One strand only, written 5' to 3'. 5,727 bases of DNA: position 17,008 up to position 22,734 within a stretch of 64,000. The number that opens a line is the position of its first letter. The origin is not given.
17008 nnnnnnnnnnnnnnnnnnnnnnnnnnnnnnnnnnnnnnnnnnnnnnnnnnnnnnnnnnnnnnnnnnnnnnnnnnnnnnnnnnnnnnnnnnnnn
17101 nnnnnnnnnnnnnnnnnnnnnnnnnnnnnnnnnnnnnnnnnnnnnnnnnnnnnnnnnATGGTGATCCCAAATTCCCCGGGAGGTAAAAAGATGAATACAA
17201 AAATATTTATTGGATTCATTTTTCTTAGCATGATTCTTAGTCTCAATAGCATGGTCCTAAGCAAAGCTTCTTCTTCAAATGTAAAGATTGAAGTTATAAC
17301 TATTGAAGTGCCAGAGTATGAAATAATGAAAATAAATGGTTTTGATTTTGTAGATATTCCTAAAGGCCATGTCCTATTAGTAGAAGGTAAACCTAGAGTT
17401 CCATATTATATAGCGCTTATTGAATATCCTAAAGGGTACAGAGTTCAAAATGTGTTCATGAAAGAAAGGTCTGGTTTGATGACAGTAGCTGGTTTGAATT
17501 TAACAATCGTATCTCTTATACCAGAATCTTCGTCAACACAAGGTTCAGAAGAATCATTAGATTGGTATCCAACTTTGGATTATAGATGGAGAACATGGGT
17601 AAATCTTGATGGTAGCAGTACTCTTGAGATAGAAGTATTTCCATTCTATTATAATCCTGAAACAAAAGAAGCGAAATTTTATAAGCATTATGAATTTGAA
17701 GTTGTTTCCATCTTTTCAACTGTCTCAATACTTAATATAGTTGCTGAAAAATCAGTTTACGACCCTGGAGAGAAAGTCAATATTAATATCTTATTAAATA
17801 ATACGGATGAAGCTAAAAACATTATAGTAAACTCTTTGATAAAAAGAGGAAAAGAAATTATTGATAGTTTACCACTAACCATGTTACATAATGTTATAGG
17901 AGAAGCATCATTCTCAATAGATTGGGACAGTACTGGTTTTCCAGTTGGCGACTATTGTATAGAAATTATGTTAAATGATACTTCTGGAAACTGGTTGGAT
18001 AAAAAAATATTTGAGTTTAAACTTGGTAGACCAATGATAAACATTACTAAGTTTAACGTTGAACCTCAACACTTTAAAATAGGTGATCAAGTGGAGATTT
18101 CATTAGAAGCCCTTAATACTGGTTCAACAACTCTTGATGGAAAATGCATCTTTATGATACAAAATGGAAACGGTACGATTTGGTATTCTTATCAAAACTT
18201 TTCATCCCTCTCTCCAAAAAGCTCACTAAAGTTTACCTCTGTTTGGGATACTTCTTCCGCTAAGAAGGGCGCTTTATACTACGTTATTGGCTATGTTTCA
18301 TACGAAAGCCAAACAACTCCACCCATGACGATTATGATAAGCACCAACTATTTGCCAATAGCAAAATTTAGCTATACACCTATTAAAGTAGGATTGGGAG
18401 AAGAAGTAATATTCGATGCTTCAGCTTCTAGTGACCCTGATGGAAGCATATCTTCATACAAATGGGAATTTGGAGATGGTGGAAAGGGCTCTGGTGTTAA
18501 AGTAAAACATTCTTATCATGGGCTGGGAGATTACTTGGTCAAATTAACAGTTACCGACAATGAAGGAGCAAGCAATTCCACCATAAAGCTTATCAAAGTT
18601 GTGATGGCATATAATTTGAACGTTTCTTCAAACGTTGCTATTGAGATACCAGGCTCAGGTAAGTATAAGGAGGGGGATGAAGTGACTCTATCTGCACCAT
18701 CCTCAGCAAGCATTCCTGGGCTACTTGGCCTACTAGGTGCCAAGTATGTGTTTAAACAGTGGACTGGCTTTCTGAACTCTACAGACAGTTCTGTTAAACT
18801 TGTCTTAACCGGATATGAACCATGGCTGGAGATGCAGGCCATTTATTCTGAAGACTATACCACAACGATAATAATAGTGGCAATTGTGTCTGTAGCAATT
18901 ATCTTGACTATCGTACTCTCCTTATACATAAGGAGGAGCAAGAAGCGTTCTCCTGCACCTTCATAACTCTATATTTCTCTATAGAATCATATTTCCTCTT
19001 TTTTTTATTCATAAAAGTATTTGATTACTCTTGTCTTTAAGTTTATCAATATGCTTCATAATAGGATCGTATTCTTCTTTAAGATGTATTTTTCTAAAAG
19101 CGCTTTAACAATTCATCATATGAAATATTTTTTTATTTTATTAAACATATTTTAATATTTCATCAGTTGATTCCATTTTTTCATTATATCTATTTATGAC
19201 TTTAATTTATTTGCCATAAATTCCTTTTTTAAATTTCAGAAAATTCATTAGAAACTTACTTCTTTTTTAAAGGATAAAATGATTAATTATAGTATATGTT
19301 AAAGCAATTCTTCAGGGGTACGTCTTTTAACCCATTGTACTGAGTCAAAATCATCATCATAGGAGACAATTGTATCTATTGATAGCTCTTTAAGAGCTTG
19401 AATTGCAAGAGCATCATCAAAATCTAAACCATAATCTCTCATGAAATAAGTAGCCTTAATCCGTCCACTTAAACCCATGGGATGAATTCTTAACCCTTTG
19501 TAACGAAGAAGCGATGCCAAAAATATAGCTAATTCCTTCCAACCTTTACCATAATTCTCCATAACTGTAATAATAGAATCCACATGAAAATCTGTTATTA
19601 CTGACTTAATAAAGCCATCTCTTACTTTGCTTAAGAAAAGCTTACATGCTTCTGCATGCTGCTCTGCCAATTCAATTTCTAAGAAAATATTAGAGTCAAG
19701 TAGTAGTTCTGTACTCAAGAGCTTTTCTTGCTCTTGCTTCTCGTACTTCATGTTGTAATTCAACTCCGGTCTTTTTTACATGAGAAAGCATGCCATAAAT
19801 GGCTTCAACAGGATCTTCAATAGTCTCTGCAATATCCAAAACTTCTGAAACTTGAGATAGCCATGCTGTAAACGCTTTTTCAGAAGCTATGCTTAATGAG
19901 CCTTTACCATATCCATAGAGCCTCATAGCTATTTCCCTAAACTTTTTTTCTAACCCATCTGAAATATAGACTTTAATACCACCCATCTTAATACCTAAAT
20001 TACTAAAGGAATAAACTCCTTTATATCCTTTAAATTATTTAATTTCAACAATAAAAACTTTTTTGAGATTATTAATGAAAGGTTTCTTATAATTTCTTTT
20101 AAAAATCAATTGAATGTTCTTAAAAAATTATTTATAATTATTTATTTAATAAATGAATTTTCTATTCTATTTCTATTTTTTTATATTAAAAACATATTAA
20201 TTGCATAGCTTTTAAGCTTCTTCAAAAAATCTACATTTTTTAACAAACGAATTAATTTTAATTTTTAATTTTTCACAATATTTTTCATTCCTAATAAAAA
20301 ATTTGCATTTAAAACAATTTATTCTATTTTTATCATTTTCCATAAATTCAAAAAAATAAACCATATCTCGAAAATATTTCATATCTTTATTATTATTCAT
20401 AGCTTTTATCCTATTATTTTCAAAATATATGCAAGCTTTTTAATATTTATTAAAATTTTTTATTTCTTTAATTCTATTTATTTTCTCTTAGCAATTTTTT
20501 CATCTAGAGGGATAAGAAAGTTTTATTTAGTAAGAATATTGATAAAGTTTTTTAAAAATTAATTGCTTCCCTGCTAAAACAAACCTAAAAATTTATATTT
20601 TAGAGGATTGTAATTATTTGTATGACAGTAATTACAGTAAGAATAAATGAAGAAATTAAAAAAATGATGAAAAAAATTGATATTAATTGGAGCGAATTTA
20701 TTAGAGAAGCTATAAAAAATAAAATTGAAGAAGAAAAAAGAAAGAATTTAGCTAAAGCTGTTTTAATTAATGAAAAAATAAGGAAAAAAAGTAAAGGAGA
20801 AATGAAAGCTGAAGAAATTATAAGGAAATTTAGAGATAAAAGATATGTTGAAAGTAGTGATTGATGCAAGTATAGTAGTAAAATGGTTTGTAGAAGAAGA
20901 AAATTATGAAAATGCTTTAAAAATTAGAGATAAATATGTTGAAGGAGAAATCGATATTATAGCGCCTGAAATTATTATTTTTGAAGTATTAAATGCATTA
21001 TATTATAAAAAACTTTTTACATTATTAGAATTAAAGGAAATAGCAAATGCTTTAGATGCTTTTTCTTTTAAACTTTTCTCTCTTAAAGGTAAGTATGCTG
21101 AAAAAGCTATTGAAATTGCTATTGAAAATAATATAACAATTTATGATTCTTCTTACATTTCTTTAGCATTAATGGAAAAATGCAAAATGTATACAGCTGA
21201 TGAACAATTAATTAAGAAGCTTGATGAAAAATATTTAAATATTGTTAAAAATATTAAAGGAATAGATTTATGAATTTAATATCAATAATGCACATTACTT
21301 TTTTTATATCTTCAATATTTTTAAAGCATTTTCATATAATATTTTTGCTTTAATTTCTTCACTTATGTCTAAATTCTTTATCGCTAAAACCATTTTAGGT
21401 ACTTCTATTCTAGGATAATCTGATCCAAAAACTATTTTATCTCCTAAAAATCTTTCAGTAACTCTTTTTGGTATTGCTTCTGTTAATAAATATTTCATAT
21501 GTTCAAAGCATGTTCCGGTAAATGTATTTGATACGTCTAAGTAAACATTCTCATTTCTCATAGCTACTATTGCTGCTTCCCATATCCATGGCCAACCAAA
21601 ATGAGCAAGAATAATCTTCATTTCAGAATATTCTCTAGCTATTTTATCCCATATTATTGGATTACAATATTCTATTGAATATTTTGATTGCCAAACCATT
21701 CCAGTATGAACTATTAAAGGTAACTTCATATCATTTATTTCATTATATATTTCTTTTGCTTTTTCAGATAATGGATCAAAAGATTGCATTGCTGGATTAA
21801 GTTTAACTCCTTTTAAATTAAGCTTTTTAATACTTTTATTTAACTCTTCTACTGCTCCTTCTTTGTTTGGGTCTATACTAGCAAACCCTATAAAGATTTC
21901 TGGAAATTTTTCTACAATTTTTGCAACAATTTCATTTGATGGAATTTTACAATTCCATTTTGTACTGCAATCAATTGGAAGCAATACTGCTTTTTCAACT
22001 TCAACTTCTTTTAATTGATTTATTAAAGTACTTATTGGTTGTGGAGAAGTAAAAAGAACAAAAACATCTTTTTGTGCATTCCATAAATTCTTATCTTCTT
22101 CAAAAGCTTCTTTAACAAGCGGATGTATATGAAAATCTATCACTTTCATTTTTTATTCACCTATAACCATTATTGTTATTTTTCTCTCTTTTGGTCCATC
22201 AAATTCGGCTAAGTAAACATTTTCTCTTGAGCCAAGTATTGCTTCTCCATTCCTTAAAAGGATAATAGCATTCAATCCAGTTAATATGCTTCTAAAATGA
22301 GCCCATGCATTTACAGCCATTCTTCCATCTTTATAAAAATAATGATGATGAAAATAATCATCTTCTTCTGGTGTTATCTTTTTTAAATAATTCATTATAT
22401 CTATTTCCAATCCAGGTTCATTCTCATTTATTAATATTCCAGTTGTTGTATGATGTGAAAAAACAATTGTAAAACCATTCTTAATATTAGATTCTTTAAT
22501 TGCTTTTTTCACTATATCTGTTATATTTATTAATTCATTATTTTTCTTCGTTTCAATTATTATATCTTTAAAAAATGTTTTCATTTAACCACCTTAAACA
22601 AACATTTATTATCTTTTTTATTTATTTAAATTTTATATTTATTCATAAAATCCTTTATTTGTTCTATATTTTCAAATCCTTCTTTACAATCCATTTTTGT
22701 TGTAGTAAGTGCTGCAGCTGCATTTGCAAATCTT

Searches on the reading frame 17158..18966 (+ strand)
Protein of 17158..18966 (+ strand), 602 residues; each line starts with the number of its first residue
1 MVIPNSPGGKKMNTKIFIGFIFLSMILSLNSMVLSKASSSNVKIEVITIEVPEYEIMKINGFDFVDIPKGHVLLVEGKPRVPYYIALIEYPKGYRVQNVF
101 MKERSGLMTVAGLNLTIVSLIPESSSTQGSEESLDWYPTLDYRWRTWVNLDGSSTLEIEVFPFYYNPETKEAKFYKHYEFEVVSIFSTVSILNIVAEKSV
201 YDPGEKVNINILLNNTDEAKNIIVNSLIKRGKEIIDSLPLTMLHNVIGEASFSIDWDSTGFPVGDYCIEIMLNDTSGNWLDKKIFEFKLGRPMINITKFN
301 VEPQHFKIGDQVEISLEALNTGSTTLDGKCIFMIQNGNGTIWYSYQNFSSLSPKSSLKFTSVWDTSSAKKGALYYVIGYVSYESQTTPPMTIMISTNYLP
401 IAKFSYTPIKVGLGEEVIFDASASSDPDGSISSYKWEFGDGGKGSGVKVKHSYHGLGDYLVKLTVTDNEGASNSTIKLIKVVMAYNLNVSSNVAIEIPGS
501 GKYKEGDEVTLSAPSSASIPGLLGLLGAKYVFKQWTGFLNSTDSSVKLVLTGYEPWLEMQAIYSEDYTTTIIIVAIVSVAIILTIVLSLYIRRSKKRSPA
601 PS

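Call 20: search_protein_families(library=pfam, proteins=[window:17158-18966:+], max_evalue=0.001)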
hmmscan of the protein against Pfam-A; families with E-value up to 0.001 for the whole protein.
window:17158-18966:+ (602 aa): 3 families
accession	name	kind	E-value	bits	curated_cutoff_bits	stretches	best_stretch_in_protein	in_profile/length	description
PF18911.6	PKD_4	-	3.3e-22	78.8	27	1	399-476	3-79/85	PKD domain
PF00801.26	PKD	-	1.5e-15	57.4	23.5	1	409-478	9-78/80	PKD domain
PF22352.2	K319L-like_PKD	-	3.2e-08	33.9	27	1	410-475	6-78/84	K319L-like, PKD domain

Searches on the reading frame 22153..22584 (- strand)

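Call 20: search_protein_families(library=pfam, proteins=[window:22153-22584:-], max_evalue=0.001)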
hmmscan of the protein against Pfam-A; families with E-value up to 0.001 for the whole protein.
window:22153-22584:- (143 aa): 1 family
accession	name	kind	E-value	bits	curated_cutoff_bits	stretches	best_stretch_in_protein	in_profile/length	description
PF01894.22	UPF0047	-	7.7e-31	107.1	27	1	20-139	1-116/117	Uncharacterised protein family UPF0047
